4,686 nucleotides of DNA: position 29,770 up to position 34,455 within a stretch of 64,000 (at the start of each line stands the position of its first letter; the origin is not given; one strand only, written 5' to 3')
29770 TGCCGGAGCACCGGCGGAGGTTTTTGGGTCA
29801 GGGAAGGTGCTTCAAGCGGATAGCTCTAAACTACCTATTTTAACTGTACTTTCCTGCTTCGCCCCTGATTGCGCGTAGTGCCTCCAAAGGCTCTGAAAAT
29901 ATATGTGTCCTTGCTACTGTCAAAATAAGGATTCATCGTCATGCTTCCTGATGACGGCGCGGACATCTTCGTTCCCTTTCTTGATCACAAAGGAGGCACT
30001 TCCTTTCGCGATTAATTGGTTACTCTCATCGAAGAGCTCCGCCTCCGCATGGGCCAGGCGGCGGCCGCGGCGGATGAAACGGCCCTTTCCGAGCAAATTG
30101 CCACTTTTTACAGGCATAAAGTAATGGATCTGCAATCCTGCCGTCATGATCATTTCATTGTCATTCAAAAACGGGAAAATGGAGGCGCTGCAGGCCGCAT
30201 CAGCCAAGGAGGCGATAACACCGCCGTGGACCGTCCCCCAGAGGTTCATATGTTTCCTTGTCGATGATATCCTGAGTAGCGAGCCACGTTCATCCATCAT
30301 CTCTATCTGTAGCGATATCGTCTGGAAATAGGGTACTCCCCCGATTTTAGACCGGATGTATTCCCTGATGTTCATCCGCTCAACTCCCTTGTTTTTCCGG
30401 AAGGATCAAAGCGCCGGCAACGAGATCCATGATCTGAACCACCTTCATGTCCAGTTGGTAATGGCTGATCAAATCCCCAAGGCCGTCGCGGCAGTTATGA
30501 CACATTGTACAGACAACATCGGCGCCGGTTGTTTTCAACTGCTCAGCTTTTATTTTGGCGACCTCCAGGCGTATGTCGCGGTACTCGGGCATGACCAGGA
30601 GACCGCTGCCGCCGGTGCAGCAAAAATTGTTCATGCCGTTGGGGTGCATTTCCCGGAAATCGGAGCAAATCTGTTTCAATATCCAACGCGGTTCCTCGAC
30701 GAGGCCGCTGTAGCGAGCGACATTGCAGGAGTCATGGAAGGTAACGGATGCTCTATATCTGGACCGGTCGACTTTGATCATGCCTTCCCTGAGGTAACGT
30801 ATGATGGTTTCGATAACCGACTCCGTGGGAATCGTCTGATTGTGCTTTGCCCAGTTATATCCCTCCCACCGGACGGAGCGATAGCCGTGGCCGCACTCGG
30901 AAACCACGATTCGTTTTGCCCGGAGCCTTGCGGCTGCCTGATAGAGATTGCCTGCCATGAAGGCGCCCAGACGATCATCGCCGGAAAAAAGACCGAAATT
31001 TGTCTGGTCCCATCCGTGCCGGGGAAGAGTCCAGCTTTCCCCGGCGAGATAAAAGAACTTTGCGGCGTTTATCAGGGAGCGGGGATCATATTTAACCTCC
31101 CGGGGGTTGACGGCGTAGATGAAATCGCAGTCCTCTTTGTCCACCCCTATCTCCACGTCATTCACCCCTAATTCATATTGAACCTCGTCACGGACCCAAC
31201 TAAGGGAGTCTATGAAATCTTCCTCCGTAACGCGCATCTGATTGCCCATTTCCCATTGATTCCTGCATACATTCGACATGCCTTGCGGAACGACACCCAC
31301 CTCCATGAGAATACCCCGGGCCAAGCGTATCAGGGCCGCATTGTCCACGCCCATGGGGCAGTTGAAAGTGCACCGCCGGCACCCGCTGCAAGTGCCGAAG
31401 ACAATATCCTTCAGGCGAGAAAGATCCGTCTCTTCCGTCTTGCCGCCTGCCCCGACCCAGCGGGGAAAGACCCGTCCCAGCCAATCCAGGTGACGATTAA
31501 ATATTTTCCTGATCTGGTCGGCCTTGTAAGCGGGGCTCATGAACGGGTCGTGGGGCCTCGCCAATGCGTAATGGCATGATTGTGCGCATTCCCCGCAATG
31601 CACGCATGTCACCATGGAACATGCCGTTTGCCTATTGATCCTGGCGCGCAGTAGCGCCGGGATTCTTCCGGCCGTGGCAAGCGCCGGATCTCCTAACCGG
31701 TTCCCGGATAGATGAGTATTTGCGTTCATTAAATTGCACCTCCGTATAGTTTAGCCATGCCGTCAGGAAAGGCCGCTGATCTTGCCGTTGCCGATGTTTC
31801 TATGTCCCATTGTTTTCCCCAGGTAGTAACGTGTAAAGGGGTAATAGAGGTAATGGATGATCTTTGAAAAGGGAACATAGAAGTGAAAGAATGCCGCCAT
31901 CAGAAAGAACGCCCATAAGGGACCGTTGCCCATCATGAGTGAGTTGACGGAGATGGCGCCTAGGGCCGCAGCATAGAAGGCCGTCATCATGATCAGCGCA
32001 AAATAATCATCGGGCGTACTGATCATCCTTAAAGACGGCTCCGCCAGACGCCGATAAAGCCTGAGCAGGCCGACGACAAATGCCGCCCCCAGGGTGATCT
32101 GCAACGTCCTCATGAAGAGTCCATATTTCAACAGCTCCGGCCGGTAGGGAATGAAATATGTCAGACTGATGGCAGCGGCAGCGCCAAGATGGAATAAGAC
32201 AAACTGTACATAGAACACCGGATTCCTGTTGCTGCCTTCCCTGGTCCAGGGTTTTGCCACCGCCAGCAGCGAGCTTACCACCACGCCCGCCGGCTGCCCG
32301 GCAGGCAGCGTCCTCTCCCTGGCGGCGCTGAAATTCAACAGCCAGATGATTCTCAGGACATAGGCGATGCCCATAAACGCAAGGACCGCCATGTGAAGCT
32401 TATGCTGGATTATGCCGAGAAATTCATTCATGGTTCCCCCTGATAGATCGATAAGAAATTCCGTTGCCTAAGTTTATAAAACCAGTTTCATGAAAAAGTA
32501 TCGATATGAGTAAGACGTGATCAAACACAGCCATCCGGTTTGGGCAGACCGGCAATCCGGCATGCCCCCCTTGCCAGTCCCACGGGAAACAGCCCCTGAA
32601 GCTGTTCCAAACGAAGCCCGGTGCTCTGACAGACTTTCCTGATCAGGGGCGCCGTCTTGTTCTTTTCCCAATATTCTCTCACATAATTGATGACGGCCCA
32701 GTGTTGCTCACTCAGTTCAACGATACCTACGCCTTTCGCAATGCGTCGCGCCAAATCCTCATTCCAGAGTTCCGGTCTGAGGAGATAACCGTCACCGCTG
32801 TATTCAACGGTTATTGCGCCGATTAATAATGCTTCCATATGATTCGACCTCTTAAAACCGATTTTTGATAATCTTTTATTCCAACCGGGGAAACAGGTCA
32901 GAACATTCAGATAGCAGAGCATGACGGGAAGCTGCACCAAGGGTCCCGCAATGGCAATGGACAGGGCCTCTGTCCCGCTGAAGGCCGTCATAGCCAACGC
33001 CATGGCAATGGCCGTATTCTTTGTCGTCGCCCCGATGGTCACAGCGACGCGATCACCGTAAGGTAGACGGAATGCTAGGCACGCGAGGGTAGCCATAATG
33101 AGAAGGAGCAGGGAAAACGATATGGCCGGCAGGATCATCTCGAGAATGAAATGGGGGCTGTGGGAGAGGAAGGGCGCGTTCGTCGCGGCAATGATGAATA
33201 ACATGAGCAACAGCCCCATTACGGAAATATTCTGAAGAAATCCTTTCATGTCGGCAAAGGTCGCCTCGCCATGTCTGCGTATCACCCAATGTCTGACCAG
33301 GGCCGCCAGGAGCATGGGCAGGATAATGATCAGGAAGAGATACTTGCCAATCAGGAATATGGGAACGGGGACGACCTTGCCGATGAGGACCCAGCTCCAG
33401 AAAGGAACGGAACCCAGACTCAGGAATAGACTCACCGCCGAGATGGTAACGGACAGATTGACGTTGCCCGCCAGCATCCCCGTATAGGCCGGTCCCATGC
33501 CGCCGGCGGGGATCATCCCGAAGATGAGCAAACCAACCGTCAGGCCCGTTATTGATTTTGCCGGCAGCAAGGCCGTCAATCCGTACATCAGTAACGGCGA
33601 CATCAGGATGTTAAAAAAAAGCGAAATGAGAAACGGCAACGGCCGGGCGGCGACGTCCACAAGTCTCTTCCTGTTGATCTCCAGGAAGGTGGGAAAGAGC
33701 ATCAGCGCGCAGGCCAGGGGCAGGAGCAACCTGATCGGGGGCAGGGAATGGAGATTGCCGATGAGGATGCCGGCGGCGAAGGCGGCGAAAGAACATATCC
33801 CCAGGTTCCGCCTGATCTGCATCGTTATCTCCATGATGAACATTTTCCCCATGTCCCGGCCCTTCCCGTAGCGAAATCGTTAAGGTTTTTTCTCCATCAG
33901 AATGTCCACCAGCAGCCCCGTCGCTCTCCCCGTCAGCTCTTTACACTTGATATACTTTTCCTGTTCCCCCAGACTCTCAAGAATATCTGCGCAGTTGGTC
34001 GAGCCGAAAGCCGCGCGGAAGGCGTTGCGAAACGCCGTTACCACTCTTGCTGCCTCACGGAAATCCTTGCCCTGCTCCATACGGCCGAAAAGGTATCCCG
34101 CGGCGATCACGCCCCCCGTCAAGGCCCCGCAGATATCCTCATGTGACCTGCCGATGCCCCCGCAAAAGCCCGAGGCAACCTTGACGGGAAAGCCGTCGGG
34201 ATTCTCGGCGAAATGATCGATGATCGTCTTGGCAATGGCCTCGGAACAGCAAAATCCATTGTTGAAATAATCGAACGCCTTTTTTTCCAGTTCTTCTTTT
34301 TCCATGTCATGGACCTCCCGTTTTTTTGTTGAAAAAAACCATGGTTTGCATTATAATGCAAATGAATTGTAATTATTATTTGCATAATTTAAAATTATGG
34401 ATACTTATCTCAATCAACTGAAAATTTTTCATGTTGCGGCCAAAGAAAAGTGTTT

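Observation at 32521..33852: BASS-family transporter fused in frame to a complete DsrC with both redox Cys, plus an internal SD and ATG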

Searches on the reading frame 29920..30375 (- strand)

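Call 3: search_protein_families(library=pfam, proteins=[window:29920-30375:-], max_evalue=0.01)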
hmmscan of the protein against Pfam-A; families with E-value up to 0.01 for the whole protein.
window:29920-30375:- (151 aa): 3 families
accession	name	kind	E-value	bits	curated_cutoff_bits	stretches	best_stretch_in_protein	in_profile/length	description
PF03061.28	4HBT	-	6.3e-14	52.5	20.6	1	47-122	2-78/79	Thioesterase superfamily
PF14539.12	DUF4442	-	4.1e-09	37.2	25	1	14-91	13-90/132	Domain of unknown function (DUF4442)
PF13622.12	4HBT_3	-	1.4e-07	32.1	24.3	1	43-129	5-82/83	Acyl-CoA thioesterase N-terminal domain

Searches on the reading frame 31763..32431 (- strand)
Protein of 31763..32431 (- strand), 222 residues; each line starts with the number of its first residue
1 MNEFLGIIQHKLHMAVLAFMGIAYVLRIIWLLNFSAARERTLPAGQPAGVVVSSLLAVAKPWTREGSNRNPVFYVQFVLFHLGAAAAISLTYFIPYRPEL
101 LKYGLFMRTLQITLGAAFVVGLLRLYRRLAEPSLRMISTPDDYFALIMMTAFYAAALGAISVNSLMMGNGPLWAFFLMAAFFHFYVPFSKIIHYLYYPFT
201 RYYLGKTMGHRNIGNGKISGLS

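Call 3: search_protein_families(library=pfam, proteins=[window:31763-32431:-], max_evalue=0.01)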
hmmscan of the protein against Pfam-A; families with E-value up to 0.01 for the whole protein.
window:31763-32431:- (222 aa): 1 family
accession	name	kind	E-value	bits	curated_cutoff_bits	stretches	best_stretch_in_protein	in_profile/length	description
PF02665.19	Nitrate_red_gam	-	0.0097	16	22.9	1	111-163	91-144/217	Nitrate reductase gamma subunit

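Call 4: search_protein_families(library=ncbifam, proteins=[window:31763-32431:-], max_evalue=0.01)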
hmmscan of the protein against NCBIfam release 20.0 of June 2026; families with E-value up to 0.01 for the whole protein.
window:31763-32431:- (222 aa): 2 families
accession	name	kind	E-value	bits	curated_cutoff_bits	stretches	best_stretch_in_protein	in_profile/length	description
NF045716.1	sulf_resp_HmcE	equivalog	6e-10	39.1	275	1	22-211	26-214/226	sulfate respiration complex protein HmcE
NF045723.1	memb_anch_TmcC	equivalog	1.1e-09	38.2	240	1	17-209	17-210/218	TmcC family electron transfer complex membrane anchor subunit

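Call 56: search_solved_structures(query=window:31763-32431:-, max_evalue=1, show_alignments=1)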
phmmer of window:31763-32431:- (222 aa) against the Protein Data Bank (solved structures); distinct sequences matched with E-value up to 1: 1.
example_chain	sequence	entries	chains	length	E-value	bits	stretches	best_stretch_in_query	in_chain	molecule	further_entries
6s7o_F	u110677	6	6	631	0.22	14.7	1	41-100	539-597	Dolichyl-diphosphooligosaccharide--protein glycosyltransferase subunit 2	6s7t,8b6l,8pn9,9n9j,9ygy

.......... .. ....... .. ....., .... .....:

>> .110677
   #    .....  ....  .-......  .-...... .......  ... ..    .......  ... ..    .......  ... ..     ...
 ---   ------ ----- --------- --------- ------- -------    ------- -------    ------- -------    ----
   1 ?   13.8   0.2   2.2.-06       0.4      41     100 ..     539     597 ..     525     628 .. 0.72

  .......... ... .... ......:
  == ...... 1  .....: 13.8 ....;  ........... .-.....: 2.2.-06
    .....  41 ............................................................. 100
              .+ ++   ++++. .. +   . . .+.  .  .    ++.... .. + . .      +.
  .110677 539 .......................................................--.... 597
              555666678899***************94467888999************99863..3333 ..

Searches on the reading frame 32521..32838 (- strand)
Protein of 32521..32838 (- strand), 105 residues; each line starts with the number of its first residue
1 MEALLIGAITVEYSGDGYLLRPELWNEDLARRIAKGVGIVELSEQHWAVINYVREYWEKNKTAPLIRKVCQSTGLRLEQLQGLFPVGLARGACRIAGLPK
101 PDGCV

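Call 23: find_homologous_proteins(query=window:32521-32838:-)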
Query window:32521-32838:- (105 aa): 1333 proteins with E <= 0.001 among 1336 candidates; the best 120 are listed.
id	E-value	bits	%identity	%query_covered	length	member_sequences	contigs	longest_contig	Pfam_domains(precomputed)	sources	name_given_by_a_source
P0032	8.0e-47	176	76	100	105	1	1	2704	PF04358.20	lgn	-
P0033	8.7e-46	172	75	100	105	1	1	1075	PF04358.20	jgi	jgi:dissimilatory sulfite reductase related protein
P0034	7.5e-44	166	72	100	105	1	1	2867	PF04358.20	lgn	-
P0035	1.0e-43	166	75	100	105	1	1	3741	PF04358.20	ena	-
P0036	1.5e-43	165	70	100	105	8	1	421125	PF04358.20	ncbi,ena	-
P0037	2.8e-42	161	69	100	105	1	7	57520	PF04358.20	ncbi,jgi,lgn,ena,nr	ncbi:MAG: Sulfite reductase, dissimilatory-type subunit gamma [Syntrophorhabdus sp. PtaB.Bin047]|jgi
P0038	8.0e-42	160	71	100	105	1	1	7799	PF04358.20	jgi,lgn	-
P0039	2.0e-40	155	70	100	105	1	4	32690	PF04358.20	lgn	-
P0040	1.6e-39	152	67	100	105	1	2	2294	PF04358.20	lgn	-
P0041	6.4e-39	150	67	100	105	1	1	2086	PF04358.20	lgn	-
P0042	6.8e-39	150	63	100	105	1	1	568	PF04358.20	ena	-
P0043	1.1e-38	150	64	100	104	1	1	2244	PF04358.20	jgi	-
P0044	1.4e-37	146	59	100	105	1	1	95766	PF04358.20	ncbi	ncbi:MAG: TusE/DsrC/DsvC family sulfur relay protein [Candidatus Eisenbacteria bacterium]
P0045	1.6e-37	146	62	100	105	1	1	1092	PF04358.20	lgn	-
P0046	1.7e-37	146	65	100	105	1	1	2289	PF04358.20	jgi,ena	-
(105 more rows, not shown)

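Call 24: find_encoding_contigs(protein=P0039, flank=6000, max_places=3)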
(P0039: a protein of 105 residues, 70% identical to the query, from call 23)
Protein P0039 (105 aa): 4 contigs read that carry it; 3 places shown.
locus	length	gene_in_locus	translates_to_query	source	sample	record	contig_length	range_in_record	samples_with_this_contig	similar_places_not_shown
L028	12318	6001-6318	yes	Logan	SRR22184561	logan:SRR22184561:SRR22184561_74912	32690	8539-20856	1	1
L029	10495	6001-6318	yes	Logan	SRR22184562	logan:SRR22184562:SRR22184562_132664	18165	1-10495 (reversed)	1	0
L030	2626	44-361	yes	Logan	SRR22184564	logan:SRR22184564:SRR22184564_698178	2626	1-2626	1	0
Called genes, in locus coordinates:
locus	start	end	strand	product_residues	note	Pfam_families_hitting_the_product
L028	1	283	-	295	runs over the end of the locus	PF12146:Hydrolase_4, PF00561:Abhydrolase_1, PF12697:Abhydrolase_6 (weak)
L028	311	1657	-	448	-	PF04230:PS_pyruv_trans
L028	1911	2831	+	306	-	-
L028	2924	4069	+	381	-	PF02417:Chromate_transp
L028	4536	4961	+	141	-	PF09719:C_GCAxxG_C_C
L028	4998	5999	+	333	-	PF13593:SBF_like, PF01758:SBF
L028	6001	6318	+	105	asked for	PF04358:DsrC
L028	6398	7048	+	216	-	-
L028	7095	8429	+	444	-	PF13187:Fer4_9 (faint), PF13183:Fer4_8, PF13237:Fer4_10 (faint), PF02754:CCG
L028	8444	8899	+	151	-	PF14539:DUF4442, PF03061:4HBT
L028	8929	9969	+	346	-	PF03595:SLAC1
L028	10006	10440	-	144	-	-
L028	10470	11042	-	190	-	PF00085:Thioredoxin (faint), PF13462:Thioredoxin_4 (weak)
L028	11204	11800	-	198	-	PF01206:TusA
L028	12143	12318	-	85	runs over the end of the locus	PF09719:C_GCAxxG_C_C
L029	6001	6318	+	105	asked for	PF04358:DsrC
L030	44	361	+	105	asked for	PF04358:DsrC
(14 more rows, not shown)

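Call 25: find_encoding_contigs(protein=P0036, flank=6000, max_places=2)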
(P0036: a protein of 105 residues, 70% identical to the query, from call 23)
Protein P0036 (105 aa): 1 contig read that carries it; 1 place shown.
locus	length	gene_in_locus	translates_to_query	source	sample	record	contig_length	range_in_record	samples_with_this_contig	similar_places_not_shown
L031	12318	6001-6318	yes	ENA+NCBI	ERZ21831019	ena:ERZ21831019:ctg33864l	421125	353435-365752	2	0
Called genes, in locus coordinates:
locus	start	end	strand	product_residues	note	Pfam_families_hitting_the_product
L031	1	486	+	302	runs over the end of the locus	PF13493:DUF4118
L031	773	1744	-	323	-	PF00990:GGDEF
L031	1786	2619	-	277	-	PF08668:HDOD, PF01966:HD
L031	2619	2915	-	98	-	-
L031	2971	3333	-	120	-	PF07238:PilZ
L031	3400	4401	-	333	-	-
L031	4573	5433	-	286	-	PF00126:HTH_1, PF03466:LysR_substrate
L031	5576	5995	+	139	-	PF09719:C_GCAxxG_C_C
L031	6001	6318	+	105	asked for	PF04358:DsrC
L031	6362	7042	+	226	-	-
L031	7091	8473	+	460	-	PF13187:Fer4_9 (faint), PF13183:Fer4_8, PF13237:Fer4_10 (faint), PF13534:Fer4_17 (weak), PF02754:CCG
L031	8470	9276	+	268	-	PF01925:TauE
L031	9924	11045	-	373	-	PF12679:ABC2_membrane_2, PF12698:ABC2_membrane_3, PF01061:ABC2_membrane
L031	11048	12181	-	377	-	PF12679:ABC2_membrane_2, PF12698:ABC2_membrane_3, PF01061:ABC2_membrane, PF12730:ABC2_membrane_4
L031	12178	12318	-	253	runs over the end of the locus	PF00005:ABC_tran, PF13304:AAA_21 (weak)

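Call 26: find_encoding_contigs(protein=P0037, flank=6000, max_places=3)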
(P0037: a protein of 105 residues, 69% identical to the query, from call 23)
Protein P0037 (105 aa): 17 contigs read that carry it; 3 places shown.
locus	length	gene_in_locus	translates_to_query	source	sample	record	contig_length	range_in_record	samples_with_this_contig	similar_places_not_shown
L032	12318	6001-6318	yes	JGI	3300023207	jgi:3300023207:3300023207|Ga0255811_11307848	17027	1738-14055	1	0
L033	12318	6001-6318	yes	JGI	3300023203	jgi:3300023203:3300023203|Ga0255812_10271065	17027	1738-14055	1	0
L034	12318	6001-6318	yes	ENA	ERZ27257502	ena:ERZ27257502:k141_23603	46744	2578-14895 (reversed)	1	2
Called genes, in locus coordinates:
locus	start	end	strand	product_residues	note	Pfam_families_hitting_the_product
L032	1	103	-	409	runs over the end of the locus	-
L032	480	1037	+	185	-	-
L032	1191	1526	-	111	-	PF02493:MORN (faint)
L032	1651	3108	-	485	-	PF00392:GntR, PF00155:Aminotran_1_2, PF12897:Asp_aminotransf (weak)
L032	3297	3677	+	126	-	PF02566:OsmC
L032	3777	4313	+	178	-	PF10050:DUF2284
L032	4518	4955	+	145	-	PF09719:C_GCAxxG_C_C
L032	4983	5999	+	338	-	PF13593:SBF_like, PF01758:SBF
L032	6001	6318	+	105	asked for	PF04358:DsrC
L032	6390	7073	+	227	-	-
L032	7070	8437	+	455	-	PF13187:Fer4_9 (faint), PF13183:Fer4_8 (weak), PF13237:Fer4_10 (faint), PF02754:CCG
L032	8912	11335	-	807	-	PF00884:Sulfatase, PF16347:SGSH_C (weak)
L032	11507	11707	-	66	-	PF00313:CSD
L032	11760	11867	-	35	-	-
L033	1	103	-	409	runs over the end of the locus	-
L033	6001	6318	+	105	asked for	PF04358:DsrC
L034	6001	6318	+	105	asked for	PF04358:DsrC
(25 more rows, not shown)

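Call 27: find_encoding_contigs(protein=P0032, flank=6000, max_places=2)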
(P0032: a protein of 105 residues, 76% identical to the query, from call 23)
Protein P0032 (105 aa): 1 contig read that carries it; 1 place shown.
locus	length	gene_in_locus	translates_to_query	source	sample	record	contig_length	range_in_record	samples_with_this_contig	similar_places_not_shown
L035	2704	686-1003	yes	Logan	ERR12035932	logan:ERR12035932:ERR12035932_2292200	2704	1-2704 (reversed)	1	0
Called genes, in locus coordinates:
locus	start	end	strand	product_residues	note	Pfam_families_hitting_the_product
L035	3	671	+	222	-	?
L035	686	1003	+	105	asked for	PF04358:DsrC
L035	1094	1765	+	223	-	-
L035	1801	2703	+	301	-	?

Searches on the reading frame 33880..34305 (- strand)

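Call 3: search_protein_families(library=pfam, proteins=[window:33880-34305:-], max_evalue=0.01)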
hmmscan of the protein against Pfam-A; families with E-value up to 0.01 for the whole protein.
window:33880-34305:- (141 aa): 1 family
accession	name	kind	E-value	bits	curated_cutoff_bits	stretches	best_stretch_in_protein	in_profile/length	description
PF09719.15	C_GCAxxG_C_C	-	5e-23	81.9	27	1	18-134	1-117/118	Putative redox-active protein (C_GCAxxG_C_C)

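Call 4: search_protein_families(library=ncbifam, proteins=[window:33880-34305:-], max_evalue=0.01)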
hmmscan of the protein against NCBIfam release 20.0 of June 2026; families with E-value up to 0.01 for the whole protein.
window:33880-34305:- (141 aa): 4 families
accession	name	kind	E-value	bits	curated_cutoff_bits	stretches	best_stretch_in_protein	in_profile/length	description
TIGR01909.1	C_GCAxxG_C_C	subfamily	8.2e-20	71.1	47.4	1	19-136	2-120/120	C-GCAxxG-C-C family (seleno)protein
NF045669.1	DVU1555_fam_CGA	exception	1.6e-19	70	103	1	9-139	5-139/140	DVU_1555 family C-GCAxxG-C-C protein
NF045501.1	HUGP_GUXX-star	exception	2.8e-08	33.6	325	1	4-120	8-129/236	HUGP/GUXX-star fusion selenoprotein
NF047622.1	SptSoretCytCDesul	equivalog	7.3e-05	22.3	400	1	8-79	60-135/275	split-Soret cytochrome c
